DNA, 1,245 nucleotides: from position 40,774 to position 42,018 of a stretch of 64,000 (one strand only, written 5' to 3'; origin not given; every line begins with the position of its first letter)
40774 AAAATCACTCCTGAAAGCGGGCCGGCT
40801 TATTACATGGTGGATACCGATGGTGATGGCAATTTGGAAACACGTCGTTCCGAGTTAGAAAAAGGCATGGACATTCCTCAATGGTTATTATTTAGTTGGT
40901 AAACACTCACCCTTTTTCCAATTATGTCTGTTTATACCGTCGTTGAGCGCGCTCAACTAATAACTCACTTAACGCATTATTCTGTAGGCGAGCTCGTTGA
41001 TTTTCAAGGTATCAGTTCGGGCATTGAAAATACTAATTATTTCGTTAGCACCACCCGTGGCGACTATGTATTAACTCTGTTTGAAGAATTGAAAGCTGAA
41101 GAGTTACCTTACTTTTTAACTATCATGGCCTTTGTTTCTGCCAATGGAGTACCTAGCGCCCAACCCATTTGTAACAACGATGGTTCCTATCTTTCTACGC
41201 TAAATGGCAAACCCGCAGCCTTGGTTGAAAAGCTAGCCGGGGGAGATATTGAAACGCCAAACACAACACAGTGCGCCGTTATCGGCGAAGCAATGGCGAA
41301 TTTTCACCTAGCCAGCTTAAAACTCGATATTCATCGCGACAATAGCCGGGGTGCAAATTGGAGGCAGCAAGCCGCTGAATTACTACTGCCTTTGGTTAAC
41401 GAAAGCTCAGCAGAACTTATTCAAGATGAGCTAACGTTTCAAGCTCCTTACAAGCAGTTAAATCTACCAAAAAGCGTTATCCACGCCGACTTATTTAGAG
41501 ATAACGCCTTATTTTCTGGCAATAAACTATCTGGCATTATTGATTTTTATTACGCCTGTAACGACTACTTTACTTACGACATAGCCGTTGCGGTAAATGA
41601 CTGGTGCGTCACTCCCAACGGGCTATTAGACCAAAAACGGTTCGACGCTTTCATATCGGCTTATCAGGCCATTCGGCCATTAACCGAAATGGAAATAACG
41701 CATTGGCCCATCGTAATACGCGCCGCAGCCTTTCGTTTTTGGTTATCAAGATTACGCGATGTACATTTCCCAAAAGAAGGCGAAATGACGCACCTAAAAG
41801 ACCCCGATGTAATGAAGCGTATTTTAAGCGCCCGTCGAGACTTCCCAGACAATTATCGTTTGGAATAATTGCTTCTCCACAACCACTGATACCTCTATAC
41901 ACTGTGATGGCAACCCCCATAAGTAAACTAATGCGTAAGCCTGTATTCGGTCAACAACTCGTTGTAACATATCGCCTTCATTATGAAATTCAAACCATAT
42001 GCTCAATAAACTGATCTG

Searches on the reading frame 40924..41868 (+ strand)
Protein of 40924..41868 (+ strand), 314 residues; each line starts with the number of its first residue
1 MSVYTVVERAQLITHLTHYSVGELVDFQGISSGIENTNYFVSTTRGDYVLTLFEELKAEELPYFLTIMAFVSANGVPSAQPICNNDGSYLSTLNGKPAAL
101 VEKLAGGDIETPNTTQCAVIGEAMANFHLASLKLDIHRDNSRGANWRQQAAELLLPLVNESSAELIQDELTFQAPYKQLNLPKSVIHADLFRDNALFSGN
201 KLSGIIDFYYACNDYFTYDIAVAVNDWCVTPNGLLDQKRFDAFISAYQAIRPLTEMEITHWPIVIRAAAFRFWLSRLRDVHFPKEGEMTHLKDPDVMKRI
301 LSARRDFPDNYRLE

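Call 23: search_protein_families(library=ncbifam, proteins=[window:40924-41868:+], max_evalue=0.00001)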
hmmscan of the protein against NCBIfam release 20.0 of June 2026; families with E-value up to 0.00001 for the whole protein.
window:40924-41868:+ (314 aa): 4 families
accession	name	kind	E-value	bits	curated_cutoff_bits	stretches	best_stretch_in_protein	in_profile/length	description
NF003558.0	PRK05231.1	equivalog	2.5e-113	378.3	271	1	1-306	1-311/322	homoserine kinase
TIGR00938.1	thrB_alt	equivalog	3.7e-108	361.5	255.9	1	1-302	1-306/307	homoserine kinase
TIGR02906.1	spore_CotS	subfamily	2.9e-14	52.8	172.7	2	38-141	12-115/314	CotS family spore coat protein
NF004800.0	PRK06149.1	equivalog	7.9e-07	27.5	973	1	115-270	140-299/972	aminotransferase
